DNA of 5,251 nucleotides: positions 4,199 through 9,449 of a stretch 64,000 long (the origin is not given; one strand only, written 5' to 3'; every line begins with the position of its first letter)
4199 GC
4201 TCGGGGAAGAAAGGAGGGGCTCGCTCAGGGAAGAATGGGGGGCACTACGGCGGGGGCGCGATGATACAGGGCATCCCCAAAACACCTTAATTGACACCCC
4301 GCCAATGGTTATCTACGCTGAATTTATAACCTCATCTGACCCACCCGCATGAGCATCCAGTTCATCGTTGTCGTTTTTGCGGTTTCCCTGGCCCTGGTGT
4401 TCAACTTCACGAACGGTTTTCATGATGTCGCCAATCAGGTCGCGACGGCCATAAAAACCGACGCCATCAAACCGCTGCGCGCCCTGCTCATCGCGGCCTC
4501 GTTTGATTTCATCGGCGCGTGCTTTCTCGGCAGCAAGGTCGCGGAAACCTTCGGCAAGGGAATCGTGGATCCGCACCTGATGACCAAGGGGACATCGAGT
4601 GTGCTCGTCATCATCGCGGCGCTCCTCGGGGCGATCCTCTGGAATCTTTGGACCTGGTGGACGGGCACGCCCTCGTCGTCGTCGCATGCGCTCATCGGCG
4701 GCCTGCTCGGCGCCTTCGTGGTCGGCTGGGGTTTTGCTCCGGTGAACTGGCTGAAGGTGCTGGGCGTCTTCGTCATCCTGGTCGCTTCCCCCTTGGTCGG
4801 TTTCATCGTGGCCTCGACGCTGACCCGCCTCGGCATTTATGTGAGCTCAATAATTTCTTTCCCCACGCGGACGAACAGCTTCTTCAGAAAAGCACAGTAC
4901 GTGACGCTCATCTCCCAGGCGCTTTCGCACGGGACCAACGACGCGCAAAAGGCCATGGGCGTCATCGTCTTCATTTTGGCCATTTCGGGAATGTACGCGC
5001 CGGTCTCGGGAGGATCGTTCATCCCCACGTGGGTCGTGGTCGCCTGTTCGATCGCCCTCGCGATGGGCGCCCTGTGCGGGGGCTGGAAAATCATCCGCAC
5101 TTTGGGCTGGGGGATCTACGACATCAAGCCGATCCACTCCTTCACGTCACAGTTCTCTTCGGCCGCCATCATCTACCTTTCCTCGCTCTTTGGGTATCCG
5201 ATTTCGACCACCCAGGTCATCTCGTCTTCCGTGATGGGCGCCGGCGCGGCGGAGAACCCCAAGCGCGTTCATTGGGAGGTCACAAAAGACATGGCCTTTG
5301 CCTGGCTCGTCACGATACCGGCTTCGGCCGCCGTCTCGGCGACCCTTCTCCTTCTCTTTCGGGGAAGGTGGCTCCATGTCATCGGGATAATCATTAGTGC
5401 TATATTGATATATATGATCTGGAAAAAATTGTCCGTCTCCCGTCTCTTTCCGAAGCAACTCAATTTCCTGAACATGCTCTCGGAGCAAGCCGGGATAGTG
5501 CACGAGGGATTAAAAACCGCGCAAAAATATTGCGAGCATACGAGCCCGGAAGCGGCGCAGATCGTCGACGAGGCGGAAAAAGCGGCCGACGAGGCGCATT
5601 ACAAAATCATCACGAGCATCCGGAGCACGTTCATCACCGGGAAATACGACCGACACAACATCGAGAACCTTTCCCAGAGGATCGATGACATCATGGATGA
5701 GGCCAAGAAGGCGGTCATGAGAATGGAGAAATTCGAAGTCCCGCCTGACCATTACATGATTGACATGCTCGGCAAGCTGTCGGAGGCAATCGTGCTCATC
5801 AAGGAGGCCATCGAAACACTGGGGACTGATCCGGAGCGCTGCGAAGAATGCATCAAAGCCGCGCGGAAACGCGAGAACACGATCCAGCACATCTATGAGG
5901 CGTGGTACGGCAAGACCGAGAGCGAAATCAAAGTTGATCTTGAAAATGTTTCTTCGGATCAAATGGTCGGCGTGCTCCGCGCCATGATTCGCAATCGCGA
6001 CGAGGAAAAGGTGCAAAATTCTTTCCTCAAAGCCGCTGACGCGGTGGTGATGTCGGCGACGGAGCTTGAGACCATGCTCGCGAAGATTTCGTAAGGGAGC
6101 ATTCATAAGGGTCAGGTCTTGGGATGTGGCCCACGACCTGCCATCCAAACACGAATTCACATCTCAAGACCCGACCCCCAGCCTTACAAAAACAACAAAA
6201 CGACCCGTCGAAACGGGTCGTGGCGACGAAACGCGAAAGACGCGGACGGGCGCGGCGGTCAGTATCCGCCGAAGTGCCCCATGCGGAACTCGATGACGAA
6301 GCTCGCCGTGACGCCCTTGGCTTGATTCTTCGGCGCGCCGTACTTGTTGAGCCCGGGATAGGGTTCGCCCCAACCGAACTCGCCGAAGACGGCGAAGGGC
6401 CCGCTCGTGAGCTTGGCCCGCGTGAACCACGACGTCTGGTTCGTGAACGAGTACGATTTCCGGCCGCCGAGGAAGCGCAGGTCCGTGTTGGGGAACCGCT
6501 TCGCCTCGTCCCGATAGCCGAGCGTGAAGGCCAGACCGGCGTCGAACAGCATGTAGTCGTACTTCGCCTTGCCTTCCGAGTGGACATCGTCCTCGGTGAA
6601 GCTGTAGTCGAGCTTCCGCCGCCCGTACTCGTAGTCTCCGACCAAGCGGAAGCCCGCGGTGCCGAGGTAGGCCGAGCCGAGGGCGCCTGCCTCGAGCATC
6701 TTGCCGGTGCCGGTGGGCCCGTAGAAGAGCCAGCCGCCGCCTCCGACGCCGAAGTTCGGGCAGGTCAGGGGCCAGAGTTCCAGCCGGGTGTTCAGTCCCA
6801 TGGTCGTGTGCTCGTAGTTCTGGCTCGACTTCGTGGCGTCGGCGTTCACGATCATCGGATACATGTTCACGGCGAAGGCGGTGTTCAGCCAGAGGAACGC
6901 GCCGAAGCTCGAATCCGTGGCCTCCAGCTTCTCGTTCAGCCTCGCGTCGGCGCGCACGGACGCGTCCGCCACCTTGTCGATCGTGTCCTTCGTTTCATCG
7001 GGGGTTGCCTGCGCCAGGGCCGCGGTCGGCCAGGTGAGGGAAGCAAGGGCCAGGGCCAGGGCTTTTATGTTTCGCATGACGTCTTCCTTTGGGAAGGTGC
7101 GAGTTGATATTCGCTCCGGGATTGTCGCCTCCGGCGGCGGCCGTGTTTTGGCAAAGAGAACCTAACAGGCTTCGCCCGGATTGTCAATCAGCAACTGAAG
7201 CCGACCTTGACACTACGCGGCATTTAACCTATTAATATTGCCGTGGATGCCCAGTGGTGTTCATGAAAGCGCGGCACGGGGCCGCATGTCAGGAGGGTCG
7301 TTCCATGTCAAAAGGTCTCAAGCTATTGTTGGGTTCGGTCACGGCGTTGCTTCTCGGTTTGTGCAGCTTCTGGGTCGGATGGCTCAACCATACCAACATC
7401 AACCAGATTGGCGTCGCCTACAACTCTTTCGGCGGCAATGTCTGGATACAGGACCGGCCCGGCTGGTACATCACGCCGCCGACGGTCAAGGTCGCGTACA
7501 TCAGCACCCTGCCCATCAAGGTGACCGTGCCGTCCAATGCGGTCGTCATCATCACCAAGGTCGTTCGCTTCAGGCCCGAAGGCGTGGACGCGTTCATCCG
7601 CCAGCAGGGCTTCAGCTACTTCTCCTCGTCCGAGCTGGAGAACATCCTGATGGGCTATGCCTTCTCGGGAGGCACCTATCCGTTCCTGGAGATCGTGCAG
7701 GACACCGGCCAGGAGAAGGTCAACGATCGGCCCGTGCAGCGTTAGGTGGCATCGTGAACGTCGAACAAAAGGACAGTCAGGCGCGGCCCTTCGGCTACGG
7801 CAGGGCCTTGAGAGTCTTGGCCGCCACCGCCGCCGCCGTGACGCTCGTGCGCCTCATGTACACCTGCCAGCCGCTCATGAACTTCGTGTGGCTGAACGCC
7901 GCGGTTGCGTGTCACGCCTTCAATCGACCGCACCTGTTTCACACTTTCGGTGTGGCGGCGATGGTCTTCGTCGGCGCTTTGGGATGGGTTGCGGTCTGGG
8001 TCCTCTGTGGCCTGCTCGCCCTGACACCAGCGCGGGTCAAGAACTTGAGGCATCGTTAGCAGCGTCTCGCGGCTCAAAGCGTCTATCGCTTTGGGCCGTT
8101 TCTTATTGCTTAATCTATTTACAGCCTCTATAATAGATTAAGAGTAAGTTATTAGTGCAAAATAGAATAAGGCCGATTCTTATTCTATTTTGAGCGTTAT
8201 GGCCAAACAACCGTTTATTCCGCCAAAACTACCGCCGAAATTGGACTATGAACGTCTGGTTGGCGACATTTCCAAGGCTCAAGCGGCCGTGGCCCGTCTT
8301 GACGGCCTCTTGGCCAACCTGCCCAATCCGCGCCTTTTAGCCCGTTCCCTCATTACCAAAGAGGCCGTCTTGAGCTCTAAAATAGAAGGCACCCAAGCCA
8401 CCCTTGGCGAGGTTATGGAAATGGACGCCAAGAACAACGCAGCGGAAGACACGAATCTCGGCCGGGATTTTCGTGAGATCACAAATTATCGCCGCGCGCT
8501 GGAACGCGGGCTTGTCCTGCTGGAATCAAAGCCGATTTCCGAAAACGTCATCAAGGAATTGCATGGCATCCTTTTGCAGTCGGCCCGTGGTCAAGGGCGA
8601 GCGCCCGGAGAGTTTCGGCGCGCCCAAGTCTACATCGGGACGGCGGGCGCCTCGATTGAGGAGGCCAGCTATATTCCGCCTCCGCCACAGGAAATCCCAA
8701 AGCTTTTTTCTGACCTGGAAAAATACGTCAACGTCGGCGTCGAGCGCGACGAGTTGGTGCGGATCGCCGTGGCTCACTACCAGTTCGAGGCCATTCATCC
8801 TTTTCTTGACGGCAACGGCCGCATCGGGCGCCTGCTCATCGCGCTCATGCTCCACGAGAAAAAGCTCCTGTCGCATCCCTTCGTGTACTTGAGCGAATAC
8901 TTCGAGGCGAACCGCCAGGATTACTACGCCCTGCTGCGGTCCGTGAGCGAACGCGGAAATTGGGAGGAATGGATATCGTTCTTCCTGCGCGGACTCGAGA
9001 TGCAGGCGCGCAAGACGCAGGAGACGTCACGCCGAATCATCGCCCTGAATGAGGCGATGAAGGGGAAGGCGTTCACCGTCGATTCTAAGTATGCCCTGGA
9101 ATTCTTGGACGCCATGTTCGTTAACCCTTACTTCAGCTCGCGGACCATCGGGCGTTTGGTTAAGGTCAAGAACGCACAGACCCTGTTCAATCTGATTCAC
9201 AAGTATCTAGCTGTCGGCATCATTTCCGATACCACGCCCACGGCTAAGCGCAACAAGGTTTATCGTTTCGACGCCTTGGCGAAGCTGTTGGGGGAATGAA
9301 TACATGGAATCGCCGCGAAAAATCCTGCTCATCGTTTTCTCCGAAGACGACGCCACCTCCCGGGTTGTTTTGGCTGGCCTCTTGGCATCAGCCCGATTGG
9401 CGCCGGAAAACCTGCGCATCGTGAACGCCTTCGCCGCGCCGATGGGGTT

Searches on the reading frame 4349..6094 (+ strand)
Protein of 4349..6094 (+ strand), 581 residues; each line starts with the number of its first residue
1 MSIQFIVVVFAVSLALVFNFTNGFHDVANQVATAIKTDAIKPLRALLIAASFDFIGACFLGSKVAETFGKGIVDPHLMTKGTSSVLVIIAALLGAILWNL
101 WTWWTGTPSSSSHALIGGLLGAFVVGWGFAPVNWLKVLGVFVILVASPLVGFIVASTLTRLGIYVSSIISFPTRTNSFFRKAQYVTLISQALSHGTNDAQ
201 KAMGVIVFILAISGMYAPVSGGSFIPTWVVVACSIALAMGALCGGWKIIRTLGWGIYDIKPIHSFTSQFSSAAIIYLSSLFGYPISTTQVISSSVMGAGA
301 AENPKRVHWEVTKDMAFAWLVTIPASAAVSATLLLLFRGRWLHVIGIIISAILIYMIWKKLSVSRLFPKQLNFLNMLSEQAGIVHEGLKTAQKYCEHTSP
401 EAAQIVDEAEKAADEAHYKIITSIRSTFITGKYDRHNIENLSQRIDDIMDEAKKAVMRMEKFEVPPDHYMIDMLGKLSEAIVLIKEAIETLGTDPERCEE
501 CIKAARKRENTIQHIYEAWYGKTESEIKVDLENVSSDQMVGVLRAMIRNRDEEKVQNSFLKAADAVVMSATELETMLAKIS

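Call 28: search_protein_families(library=pfam, proteins=[window:4349-6094:+], max_evalue=0.0001)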
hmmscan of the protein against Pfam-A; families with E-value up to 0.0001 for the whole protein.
window:4349-6094:+ (581 aa): 2 families
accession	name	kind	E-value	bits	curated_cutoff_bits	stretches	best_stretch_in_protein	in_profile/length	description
PF01384.25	PHO4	-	3.3e-86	289.9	33.7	1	22-330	1-350/350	Phosphate transporter family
PF01865.21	PhoU_div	-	2.7e-09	37.1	24.4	1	388-515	31-164/214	Protein of unknown function DUF47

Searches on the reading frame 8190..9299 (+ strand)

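Call 28: search_protein_families(library=pfam, proteins=[window:8190-9299:+], max_evalue=0.0001)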
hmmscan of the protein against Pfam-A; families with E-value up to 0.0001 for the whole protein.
window:8190-9299:+ (369 aa): 2 families
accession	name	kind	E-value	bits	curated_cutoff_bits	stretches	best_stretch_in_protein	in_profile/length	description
PF13784.11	Fic_N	-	3.1e-25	88.5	26.7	1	27-108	4-81/82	Fic/DOC family N-terminal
PF02661.23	Fic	-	1.6e-20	74.2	24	1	115-221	1-93/93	Fic/DOC family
